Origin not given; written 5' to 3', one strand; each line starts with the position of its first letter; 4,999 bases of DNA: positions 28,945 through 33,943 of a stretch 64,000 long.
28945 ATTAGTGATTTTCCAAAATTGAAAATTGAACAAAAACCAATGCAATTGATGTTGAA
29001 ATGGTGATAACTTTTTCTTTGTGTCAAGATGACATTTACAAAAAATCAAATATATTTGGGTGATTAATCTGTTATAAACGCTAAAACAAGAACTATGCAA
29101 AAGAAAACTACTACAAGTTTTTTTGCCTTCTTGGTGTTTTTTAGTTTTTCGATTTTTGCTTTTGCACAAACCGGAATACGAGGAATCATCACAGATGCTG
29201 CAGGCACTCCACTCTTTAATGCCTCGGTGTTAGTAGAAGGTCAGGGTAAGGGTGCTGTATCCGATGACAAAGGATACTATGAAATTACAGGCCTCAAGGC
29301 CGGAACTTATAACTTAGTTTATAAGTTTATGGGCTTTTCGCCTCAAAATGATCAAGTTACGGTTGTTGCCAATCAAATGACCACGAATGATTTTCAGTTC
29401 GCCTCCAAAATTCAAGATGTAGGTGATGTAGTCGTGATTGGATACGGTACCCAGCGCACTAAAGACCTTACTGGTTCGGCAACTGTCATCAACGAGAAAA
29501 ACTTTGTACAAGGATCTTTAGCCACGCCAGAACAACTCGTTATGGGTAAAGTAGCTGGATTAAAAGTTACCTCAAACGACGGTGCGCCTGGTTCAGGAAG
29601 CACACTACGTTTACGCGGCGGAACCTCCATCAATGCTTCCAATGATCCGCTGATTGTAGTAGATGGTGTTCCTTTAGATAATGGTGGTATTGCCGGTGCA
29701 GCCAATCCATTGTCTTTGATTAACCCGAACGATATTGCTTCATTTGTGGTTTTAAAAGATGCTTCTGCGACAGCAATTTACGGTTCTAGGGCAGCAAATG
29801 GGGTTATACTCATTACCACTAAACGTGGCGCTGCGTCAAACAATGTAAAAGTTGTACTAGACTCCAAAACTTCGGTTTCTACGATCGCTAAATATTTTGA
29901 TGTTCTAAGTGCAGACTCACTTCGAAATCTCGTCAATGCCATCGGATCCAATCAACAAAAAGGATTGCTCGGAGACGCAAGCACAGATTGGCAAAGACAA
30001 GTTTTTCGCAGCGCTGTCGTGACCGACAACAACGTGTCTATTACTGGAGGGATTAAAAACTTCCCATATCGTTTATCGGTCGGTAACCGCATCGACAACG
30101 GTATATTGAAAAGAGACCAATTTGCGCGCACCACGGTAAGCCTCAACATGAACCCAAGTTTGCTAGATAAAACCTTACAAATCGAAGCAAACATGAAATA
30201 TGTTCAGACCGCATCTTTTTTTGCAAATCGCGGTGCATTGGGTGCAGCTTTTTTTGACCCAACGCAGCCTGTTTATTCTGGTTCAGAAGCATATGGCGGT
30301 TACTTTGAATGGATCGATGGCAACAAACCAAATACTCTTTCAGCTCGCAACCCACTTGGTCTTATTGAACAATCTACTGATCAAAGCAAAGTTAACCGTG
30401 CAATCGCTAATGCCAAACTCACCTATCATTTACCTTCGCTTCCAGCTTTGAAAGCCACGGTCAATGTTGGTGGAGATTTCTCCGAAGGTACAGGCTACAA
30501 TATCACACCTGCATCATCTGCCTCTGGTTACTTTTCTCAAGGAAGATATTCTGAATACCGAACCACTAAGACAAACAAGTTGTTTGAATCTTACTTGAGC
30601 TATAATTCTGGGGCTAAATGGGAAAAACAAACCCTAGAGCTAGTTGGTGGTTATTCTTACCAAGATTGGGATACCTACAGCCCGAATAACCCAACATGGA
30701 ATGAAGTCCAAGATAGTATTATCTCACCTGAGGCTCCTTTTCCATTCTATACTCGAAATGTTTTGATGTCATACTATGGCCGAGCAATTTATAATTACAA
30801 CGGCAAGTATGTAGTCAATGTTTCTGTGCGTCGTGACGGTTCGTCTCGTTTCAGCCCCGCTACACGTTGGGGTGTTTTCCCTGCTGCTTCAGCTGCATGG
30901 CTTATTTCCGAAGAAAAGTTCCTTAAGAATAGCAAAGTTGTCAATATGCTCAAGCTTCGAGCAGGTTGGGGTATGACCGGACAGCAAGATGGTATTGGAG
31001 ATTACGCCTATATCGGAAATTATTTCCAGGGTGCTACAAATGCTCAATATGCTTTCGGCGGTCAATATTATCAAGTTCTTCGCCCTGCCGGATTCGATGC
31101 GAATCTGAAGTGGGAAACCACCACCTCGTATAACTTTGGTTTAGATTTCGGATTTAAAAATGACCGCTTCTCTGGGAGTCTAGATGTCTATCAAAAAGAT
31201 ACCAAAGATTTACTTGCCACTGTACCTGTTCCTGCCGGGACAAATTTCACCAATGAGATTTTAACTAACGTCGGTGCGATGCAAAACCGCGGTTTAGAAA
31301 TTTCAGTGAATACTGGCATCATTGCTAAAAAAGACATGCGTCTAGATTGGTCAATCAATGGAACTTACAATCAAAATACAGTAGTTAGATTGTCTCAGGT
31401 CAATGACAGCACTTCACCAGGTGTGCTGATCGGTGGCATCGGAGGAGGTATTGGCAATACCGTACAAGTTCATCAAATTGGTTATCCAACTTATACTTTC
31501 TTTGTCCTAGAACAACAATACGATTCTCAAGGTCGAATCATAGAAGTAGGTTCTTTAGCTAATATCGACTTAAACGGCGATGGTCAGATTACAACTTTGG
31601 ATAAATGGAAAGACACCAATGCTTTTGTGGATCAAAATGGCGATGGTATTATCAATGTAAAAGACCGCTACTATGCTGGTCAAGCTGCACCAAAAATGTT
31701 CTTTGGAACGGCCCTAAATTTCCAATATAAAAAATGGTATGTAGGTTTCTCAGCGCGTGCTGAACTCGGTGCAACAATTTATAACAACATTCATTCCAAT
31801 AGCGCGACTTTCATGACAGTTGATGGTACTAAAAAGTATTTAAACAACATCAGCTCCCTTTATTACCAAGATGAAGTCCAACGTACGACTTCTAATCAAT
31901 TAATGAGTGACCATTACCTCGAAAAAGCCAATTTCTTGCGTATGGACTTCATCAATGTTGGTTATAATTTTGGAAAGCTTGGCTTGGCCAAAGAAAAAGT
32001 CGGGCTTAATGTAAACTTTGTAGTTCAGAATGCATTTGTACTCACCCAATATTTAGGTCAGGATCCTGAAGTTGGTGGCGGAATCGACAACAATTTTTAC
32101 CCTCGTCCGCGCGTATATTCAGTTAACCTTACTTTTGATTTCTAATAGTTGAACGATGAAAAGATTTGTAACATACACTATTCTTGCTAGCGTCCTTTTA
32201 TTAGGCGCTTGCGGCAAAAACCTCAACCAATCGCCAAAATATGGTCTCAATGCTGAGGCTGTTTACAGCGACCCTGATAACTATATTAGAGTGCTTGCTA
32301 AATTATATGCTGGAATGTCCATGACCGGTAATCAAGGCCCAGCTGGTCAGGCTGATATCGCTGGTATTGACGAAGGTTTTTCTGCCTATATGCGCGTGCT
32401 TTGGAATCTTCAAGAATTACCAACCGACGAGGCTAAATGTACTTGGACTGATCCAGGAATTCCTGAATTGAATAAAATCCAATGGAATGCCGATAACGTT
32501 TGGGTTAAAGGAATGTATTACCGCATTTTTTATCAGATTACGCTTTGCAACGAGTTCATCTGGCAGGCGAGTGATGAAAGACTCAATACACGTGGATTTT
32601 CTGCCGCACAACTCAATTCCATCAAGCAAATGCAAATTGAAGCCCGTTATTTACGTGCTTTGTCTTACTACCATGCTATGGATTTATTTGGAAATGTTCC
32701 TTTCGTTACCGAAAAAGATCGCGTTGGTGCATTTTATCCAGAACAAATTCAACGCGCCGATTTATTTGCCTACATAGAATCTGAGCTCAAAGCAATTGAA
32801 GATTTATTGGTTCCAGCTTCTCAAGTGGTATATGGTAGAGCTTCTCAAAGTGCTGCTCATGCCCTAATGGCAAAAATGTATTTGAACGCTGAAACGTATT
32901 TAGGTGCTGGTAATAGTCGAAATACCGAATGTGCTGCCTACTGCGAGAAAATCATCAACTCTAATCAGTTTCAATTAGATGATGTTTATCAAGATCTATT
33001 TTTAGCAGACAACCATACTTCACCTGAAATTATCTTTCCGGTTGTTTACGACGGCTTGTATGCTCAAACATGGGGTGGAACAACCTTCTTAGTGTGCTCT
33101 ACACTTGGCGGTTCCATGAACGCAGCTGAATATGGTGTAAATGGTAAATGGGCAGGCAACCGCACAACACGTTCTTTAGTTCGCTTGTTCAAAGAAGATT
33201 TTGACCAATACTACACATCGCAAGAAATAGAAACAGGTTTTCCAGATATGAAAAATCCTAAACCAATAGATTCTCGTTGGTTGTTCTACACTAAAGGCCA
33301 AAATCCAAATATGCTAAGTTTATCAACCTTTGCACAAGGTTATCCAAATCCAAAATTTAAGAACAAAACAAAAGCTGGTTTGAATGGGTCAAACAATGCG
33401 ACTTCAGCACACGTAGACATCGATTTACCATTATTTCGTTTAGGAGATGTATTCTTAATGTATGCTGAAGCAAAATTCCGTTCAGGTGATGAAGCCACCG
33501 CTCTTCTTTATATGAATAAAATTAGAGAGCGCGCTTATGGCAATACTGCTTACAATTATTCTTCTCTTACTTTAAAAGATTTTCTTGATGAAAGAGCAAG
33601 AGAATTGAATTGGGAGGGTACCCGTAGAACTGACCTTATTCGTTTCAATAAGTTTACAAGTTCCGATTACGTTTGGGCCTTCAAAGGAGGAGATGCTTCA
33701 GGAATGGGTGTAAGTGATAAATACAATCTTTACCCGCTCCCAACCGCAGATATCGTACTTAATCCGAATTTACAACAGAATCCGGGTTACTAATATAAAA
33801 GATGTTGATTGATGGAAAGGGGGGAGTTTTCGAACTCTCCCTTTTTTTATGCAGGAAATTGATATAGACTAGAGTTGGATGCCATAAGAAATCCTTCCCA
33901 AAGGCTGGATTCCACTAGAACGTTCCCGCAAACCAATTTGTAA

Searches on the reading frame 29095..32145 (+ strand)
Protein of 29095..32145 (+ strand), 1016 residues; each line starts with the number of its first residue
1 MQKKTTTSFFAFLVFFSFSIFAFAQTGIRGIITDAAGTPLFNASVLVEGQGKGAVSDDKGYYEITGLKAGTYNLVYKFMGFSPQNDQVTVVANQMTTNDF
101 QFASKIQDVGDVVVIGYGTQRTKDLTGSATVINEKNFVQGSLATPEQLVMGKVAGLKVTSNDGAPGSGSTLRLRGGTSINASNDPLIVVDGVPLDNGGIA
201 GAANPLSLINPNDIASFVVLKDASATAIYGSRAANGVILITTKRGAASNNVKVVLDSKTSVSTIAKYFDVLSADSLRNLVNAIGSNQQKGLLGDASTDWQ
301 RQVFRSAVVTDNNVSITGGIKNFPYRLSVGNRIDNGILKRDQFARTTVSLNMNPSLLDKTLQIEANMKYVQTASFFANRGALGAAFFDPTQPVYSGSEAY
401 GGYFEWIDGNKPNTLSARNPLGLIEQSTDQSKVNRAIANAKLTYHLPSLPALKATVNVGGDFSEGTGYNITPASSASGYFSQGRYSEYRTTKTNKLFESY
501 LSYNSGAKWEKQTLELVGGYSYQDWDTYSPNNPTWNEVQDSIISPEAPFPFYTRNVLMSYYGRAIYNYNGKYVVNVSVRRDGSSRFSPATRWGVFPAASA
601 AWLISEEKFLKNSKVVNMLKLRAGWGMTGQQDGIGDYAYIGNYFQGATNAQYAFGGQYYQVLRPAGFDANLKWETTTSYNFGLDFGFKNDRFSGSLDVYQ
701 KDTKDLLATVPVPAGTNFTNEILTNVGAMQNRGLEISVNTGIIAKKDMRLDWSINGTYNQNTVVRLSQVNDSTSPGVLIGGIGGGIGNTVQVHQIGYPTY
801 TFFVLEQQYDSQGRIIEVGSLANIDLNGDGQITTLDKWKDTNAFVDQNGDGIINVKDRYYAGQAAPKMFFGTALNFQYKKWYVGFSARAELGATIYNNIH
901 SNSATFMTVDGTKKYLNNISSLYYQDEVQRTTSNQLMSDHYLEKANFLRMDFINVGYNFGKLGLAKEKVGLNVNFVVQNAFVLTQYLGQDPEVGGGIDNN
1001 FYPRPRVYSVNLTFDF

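Call 4: search_protein_families(library=pfam, proteins=[window:29095-32145:+], max_evalue=0.01)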
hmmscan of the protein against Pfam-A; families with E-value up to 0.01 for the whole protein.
window:29095-32145:+ (1016 aa): 4 families
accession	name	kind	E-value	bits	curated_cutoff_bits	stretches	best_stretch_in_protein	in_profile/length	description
PF00593.30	TonB_dep_Rec_b-barrel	-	7e-23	82.6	27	1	379-765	14-353/436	TonB dependent receptor-like, beta-barrel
PF13715.12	CarbopepD_reg_2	-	1.7e-17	63.7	32.2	1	28-114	1-88/88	CarboxypepD_reg-like domain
PF07715.20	Plug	-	6.9e-16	59.1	23.9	1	123-237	3-107/107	TonB-dependent Receptor Plug Domain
PF13620.12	CarboxypepD_reg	-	2.1e-15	57.2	32.3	1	28-101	2-80/82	Carboxypeptidase regulatory-like domain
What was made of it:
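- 29095..32145 (+): SusC-like TonB-dependent transporter. Plug, TonB_dep_Rec_b-barrel and CarboxypepD_reg (call 4).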

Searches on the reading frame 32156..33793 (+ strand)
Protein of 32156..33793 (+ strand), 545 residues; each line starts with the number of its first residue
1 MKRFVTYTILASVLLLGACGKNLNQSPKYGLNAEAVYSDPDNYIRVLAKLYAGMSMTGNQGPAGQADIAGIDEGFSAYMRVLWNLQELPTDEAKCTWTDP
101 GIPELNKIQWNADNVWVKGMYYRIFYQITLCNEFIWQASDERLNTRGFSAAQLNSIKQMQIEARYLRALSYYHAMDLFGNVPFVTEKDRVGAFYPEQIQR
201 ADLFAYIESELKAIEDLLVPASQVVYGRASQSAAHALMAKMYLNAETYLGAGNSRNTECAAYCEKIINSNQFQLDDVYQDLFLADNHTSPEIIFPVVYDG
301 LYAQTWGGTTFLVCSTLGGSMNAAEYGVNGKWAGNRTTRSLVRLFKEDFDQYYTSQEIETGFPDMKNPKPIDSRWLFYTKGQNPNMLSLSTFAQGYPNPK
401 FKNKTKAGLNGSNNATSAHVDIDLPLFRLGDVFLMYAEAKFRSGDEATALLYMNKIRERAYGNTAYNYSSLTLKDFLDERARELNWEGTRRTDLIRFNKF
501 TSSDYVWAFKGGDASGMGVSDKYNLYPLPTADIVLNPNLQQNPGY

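Call 4: search_protein_families(library=pfam, proteins=[window:32156-33793:+], max_evalue=0.01)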
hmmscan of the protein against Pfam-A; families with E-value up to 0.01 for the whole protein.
window:32156-33793:+ (545 aa): 2 families
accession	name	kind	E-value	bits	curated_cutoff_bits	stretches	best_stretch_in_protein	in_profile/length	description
PF07980.17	SusD_RagB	-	6.6e-33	115.1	23.1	1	357-545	99-297/297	SusD family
PF14322.12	SusD-like_3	-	9.4e-11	42.7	27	1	107-243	64-191/191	Starch-binding associating with outer membrane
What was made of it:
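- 32156..33793 (+): SusD-like glycan-binding lipoprotein. SusD_RagB 6.6e-33 and SusD-like_3 (call 4).
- On Sus-like alpha-glucan PUL: SusC 29095-32145, SusD 32156-33793, two GH13 genes and one GH31 (call 4).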
